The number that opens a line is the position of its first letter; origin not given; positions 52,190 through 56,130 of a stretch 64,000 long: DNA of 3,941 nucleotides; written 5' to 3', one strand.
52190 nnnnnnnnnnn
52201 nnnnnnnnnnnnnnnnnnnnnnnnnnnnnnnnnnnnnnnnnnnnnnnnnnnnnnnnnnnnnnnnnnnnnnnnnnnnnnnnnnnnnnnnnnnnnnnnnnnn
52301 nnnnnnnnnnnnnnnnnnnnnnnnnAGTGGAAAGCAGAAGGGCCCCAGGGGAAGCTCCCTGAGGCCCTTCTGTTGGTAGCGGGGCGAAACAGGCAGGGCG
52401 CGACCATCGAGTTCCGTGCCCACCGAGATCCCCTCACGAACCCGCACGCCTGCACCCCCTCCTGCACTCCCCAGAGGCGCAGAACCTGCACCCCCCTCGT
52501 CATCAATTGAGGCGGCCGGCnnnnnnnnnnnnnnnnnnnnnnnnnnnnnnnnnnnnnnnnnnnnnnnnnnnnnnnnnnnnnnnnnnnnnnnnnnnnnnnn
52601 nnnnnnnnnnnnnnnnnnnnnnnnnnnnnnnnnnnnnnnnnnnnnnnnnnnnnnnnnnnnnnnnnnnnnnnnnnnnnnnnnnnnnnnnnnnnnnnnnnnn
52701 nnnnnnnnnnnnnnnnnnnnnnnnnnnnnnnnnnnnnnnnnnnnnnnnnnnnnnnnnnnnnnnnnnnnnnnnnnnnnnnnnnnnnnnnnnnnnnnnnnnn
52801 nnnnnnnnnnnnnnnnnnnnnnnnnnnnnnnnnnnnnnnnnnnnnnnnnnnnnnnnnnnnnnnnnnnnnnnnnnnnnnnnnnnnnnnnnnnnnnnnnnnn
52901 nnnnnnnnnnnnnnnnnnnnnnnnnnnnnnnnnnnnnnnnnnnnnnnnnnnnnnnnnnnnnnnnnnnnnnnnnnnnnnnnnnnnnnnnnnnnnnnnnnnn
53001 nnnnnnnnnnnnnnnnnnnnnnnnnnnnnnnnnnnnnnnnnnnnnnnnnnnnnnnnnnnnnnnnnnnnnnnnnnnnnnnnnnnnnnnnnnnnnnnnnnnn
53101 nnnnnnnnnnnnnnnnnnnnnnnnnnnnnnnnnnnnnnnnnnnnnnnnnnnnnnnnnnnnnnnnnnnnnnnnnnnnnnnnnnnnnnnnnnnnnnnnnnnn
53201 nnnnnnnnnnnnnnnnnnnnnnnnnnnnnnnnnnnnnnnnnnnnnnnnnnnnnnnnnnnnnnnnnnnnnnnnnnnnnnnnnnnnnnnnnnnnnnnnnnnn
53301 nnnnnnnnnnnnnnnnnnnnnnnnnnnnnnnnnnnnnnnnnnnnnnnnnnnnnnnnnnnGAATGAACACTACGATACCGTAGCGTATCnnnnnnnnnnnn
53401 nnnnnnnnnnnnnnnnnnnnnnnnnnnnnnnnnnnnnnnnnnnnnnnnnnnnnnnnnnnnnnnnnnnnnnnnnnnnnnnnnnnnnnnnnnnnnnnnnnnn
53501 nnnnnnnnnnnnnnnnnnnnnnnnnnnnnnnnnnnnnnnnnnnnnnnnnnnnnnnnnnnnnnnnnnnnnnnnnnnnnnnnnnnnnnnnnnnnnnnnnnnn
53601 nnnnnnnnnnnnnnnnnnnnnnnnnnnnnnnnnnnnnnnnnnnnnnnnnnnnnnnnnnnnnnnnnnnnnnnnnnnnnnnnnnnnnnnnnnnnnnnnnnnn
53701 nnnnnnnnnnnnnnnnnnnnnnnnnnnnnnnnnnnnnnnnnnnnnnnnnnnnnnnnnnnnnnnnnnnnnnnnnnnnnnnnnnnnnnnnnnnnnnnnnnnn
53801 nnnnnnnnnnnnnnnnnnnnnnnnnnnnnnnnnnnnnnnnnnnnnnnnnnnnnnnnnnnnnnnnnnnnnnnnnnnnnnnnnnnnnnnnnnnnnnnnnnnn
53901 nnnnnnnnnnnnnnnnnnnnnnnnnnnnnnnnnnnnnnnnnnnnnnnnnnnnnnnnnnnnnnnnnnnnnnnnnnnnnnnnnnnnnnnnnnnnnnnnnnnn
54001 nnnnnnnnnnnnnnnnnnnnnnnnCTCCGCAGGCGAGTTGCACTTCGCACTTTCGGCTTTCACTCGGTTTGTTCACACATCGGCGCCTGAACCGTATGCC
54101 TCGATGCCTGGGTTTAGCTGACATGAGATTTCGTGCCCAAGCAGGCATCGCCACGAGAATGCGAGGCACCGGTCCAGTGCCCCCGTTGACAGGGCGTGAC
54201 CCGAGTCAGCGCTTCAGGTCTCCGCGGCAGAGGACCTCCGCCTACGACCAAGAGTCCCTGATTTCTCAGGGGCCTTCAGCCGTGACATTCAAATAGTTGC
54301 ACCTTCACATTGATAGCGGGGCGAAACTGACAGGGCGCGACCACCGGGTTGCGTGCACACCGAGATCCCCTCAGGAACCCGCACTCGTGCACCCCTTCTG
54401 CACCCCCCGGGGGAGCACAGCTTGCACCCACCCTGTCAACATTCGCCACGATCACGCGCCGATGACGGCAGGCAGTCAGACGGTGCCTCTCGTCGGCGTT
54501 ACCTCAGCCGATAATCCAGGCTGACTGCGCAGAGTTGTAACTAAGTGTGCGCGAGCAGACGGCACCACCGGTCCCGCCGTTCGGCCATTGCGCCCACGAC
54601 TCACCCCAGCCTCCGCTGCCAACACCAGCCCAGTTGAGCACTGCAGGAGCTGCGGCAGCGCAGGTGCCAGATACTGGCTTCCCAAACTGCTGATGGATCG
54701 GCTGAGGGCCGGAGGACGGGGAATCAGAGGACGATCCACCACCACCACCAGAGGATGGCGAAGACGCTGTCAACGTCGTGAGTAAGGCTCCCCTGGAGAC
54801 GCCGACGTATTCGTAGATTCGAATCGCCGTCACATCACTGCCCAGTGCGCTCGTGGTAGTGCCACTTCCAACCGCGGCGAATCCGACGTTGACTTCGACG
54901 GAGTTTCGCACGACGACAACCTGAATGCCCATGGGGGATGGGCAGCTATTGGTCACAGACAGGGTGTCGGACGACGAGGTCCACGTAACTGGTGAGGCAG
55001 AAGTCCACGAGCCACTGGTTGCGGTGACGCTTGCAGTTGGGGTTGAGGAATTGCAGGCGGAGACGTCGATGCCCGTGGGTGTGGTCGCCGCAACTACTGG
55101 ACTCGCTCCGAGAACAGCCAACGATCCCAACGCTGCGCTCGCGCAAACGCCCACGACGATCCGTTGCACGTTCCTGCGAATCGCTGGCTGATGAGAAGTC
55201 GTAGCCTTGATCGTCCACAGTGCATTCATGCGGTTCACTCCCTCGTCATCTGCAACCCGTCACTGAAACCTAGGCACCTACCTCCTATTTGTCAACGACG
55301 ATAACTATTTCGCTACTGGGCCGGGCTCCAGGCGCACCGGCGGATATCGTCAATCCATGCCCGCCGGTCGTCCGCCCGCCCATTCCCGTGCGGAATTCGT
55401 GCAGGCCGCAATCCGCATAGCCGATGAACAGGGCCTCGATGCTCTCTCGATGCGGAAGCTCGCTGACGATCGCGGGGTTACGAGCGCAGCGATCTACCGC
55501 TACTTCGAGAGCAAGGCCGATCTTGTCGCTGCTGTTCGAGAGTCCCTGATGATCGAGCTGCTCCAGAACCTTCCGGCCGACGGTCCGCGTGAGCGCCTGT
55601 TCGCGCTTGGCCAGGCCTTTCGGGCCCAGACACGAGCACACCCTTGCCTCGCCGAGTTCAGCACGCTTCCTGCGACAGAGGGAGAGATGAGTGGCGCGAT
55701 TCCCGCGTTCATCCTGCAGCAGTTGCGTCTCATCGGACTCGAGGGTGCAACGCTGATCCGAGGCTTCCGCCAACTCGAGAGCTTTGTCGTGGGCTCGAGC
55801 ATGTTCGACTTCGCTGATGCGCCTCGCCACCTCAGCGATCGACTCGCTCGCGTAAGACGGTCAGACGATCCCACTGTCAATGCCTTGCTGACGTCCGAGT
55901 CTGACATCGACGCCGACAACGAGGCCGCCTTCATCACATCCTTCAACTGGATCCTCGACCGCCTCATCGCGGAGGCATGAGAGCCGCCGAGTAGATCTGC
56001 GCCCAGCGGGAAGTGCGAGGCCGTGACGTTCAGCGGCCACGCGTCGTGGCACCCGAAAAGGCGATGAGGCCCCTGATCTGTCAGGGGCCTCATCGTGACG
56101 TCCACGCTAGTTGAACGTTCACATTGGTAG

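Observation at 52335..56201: Repeat architecture at tRNA-fMet fits two tandem integrase-less 1.9-kb cassettes, each with a TetR regulator and one cargo gene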

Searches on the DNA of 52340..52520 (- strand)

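Call 73: search_dna_similar(query=window:52340-52520:-, collection=phages, mode=distant, max_evalue=0.01, max_rows=15)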
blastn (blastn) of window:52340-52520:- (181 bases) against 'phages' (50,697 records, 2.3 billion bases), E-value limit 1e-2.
No match.

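Call 74: search_dna_similar(query=window:52340-52520:-, collection=plasmids, mode=distant, max_evalue=0.01, max_rows=15)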
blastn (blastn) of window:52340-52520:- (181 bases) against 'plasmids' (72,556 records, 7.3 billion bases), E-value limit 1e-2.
No match.

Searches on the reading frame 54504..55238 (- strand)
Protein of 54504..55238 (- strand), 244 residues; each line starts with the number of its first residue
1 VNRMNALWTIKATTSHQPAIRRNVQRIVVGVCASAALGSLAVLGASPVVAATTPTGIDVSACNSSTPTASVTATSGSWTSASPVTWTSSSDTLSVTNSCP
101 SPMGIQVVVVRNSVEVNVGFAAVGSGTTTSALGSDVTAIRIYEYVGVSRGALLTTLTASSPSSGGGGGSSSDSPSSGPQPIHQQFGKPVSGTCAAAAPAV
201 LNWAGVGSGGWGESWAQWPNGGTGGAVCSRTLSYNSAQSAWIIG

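Call 10: search_protein_families(library=pfam, proteins=[window:54504-55238:-])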
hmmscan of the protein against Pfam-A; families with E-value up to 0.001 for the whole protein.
window:54504-55238:- (244 aa): 0 families

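Call 28: find_homologous_proteins(query=window:54504-55238:-)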
Query window:54504-55238:- (244 aa): 46 proteins with E <= 0.001 among 8000 candidates.
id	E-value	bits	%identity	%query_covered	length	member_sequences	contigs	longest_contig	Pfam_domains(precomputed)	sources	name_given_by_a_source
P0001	1.9e-144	497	100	99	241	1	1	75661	-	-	-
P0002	2.7e-76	274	88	61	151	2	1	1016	-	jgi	jgi:hypothetical protein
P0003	3.3e-53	199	56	83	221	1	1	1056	-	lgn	-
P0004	8.0e-48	181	60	63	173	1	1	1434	-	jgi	jgi:hypothetical protein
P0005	1.5e-45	174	61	58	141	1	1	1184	-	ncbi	-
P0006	4.0e-43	166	47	94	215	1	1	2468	-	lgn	-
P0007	4.5e-41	159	59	58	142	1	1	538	-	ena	-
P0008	3.7e-28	117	37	91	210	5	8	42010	-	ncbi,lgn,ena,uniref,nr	ncbi:unannotated protein [freshwater metagenome]|uniref:Unannotated protein n=1 Tax=freshwater metag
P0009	1.7e-26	112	65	27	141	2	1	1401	-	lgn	-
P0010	7.8e-26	109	75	27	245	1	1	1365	-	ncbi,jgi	jgi:hypothetical protein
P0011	5.7e-25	107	72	30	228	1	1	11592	-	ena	-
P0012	6.9e-25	106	81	23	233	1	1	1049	-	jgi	-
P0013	3.9e-24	104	73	27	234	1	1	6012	-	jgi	-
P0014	3.9e-24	104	69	27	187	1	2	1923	-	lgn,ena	-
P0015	7.5e-24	103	71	27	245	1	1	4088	-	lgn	-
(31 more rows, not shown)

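Call 29: find_encoding_contigs(protein=P0001, flank=10000, max_places=5)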
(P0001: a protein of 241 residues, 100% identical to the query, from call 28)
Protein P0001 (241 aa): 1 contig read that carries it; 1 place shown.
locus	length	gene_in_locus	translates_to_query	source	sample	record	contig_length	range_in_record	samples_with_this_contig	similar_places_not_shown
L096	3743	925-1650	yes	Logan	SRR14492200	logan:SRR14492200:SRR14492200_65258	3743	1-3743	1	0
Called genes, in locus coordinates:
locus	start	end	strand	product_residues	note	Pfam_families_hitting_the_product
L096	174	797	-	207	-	PF00440:TetR_N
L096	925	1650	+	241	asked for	-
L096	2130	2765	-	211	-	PF00440:TetR_N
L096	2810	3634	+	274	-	PF00106:adh_short, PF01370:Epimerase (weak), PF08659:KR, PF13460:NAD_binding_10 (weak), PF13561:adh_short_C2, PF08643:DUF1776 (weak)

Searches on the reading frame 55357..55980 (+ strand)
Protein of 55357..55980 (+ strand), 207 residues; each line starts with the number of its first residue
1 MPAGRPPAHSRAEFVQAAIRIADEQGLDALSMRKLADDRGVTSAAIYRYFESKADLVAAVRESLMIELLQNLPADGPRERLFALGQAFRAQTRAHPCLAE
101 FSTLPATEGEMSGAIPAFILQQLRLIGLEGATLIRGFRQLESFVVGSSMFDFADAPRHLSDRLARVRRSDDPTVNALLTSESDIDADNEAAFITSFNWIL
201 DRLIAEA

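Call 10: search_protein_families(library=pfam, proteins=[window:55357-55980:+])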
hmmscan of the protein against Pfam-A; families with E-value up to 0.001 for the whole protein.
window:55357-55980:+ (207 aa): 1 family
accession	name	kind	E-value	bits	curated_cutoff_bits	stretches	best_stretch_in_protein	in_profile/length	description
PF00440.29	TetR_N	-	3.6e-13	49.5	24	1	16-60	3-47/47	Bacterial regulatory proteins, tetR family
